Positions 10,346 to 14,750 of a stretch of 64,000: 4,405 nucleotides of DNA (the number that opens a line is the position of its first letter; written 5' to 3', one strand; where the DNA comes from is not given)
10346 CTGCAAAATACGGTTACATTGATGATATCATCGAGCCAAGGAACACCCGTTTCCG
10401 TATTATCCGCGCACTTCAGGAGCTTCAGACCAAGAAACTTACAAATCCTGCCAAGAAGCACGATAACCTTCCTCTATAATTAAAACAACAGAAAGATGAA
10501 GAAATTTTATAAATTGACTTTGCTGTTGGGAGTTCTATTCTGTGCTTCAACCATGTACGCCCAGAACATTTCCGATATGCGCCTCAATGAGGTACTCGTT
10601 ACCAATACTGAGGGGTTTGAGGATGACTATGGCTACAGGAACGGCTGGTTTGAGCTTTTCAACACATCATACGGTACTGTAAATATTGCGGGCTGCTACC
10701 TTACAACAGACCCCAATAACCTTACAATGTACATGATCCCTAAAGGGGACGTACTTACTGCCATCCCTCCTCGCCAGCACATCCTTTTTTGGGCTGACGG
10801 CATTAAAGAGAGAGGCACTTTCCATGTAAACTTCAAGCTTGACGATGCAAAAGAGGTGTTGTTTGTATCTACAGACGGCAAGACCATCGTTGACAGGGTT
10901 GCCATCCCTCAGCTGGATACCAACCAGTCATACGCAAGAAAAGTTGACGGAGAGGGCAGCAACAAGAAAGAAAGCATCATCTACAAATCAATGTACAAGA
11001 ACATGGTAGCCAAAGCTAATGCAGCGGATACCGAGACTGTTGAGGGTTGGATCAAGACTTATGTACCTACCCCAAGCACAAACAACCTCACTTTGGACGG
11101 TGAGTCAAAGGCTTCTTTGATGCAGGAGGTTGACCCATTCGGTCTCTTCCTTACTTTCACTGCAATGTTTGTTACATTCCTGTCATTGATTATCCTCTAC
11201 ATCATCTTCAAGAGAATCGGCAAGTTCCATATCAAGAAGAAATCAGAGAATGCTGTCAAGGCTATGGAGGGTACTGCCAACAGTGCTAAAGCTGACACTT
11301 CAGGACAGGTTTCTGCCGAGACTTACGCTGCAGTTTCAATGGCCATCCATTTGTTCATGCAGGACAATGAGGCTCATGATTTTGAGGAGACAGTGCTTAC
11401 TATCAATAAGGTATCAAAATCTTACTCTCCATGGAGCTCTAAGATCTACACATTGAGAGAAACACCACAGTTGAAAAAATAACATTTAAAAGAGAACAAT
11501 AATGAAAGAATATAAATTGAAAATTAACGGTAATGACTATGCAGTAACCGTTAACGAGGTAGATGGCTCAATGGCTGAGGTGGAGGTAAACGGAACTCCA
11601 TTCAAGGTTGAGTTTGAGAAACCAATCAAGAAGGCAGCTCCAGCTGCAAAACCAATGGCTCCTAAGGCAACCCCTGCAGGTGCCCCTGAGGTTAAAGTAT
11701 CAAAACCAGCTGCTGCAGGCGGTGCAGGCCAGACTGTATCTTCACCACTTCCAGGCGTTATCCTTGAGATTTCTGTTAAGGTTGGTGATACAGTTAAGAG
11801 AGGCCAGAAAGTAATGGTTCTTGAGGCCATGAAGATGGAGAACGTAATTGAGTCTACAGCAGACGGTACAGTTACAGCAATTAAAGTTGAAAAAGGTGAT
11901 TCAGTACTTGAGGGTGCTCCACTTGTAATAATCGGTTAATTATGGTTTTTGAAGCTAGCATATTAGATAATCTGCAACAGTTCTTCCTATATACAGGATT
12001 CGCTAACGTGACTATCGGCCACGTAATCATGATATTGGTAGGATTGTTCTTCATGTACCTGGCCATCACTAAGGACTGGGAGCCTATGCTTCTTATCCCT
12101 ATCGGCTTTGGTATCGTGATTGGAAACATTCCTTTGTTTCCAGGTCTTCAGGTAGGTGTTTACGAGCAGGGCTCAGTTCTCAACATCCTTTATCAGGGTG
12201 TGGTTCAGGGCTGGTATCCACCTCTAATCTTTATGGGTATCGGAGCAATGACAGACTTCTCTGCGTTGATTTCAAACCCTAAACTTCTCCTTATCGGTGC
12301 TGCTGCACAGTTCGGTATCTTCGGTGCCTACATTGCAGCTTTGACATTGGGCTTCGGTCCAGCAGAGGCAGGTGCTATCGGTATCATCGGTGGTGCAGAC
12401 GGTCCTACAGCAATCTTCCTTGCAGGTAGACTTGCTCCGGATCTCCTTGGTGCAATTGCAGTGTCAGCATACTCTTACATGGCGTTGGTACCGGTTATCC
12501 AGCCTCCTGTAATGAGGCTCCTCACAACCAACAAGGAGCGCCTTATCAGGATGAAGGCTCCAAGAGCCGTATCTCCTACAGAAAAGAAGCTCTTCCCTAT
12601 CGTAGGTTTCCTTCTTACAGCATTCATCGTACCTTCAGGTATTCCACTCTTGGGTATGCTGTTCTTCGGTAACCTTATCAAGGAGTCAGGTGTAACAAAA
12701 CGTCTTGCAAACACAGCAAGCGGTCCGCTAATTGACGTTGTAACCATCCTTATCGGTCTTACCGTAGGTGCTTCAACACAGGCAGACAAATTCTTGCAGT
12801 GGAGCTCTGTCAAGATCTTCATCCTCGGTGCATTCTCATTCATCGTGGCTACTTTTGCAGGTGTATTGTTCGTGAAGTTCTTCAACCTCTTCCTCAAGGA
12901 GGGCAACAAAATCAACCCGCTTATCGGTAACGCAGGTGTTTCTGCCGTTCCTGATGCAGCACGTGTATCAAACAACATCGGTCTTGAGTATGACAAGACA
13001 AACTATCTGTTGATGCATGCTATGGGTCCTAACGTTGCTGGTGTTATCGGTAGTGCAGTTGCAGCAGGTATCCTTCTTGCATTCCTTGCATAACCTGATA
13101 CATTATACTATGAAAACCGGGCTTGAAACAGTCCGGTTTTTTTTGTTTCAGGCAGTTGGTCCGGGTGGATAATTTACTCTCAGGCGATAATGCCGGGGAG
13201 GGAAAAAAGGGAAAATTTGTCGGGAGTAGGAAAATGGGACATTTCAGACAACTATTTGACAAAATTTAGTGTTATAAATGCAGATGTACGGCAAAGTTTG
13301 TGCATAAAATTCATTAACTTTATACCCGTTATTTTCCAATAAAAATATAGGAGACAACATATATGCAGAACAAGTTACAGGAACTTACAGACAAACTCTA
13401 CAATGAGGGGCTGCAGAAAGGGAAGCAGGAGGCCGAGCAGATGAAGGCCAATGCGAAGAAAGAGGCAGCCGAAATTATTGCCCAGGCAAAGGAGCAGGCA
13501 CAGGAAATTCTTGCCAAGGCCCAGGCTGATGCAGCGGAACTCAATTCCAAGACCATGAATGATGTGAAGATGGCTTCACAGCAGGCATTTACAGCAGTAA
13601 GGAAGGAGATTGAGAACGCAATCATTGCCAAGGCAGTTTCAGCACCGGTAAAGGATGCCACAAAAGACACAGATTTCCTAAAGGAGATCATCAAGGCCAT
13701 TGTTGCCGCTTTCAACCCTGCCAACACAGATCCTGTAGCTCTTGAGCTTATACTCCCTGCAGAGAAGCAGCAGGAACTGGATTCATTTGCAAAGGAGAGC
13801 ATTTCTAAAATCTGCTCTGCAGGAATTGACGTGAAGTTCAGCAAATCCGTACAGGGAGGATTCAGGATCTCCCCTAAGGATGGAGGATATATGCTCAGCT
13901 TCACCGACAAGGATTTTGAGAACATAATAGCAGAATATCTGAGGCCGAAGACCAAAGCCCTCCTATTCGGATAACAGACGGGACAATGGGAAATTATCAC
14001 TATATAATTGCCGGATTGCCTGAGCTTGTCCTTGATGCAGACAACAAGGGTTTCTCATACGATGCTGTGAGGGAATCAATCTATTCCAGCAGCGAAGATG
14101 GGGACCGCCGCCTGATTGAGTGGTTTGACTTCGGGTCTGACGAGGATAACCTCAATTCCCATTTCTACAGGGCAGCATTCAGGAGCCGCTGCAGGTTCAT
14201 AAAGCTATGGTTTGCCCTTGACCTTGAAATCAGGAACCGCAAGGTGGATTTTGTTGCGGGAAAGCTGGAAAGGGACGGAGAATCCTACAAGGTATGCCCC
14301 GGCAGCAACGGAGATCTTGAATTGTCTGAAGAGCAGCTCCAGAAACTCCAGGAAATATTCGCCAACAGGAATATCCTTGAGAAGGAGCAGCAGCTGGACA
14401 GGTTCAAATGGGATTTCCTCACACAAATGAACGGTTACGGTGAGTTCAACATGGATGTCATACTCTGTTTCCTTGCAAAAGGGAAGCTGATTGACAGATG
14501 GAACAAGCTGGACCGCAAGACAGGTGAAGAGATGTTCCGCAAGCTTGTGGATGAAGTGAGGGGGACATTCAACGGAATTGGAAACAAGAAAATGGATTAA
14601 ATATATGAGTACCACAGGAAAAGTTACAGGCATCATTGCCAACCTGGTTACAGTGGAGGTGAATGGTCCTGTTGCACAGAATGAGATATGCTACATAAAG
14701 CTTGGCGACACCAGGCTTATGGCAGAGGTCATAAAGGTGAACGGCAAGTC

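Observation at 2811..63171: Strongly over-represented oligomer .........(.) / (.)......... scattered on both strands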

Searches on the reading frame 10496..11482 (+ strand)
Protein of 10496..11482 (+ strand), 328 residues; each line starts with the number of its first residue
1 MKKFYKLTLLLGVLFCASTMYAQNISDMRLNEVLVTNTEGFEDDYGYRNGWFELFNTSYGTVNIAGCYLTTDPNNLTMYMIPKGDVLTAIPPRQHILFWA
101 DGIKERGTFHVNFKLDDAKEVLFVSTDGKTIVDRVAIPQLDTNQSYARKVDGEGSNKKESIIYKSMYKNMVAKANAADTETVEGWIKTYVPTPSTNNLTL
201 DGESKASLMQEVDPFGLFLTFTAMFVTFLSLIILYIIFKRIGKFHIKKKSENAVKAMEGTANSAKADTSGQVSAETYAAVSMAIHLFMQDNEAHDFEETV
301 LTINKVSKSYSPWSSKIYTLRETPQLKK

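Call 31: search_protein_families(library=pfam, proteins=[window:10496-11482:+])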
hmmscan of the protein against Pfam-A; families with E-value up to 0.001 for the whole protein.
window:10496-11482:+ (328 aa): 2 families
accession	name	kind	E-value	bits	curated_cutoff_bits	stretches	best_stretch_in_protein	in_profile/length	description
PF04277.18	OAD_gamma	-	7.8e-11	42.9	27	1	216-286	3-74/76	Oxaloacetate decarboxylase, gamma chain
PF00932.25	LTD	-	2.5e-07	31.5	34.3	1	28-136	8-106/109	Lamin Tail Domain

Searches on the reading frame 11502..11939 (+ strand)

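Call 31: search_protein_families(library=pfam, proteins=[window:11502-11939:+])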
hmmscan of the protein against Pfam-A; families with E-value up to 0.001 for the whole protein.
window:11502-11939:+ (145 aa): 5 families
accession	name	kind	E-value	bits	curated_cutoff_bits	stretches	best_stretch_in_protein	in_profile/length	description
PF00364.28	Biotin_lipoyl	-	6.2e-19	68.1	22.1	1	78-144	2-73/73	Biotin-requiring enzyme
PF13533.13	Biotin_lipoyl_2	-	2.1e-10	40.6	29.8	1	77-106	1-30/32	Biotin-lipoyl like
PF13437.12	HlyD_3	-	6.2e-06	27.3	22.2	0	78-108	1-31/106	HlyD family secretion protein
PF16576.10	HlyD_D23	-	3.4e-05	23.6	30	0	78-108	110-140/214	Barrel-sandwich domain of CusB or HlyD membrane-fusion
PF05896.17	NQRA_N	-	0.00036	21.1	25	1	80-128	32-79/94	NqrA N-terminal barrel-sandwich hybrid domain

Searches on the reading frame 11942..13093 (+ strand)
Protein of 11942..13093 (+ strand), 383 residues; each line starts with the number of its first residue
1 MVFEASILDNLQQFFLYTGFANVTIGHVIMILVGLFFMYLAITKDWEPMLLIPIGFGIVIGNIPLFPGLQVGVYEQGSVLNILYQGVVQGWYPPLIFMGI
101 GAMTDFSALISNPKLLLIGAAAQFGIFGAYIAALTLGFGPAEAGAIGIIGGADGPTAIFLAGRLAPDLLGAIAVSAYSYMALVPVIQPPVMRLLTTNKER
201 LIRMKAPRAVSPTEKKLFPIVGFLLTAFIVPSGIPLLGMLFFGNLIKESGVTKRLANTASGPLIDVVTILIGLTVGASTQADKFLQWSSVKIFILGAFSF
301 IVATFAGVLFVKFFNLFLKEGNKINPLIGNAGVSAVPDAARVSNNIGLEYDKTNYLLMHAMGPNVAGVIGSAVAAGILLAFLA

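Call 31: search_protein_families(library=pfam, proteins=[window:11942-13093:+])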
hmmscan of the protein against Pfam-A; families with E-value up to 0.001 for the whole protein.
window:11942-13093:+ (383 aa): 1 family
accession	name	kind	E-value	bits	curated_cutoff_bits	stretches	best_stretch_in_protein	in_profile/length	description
PF03977.18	OAD_beta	-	2.1e-149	497.7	31.6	1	27-382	2-349/349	Na+-transporting oxaloacetate decarboxylase beta subunit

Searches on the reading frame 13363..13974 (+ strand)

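Call 31: search_protein_families(library=pfam, proteins=[window:13363-13974:+])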
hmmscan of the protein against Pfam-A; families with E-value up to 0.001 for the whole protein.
window:13363-13974:+ (203 aa): 2 families
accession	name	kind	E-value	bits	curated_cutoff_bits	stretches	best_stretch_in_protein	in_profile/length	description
PF05103.18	DivIVA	-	0.00017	22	28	1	20-73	72-124/131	DivIVA protein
PF00430.23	ATP-synt_B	-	0.00063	20.3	28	0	17-85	49-121/132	ATP synthase B/B' CF(0)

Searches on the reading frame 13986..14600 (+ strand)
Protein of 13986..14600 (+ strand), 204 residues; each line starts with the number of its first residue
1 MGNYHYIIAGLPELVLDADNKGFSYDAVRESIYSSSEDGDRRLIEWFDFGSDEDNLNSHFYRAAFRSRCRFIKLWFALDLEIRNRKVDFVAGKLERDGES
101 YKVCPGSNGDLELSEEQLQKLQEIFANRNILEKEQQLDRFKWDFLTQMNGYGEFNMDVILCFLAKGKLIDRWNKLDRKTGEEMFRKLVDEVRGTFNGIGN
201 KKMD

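Call 32: search_protein_families(library=pfam, proteins=[window:13986-14600:+])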
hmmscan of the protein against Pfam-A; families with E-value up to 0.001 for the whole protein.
window:13986-14600:+ (204 aa): 1 family
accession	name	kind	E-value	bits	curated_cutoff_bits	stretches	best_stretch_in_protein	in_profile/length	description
PF10962.13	DUF2764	-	4.4e-26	92.6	24.1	1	51-191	116-267/271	Protein of unknown function (DUF2764)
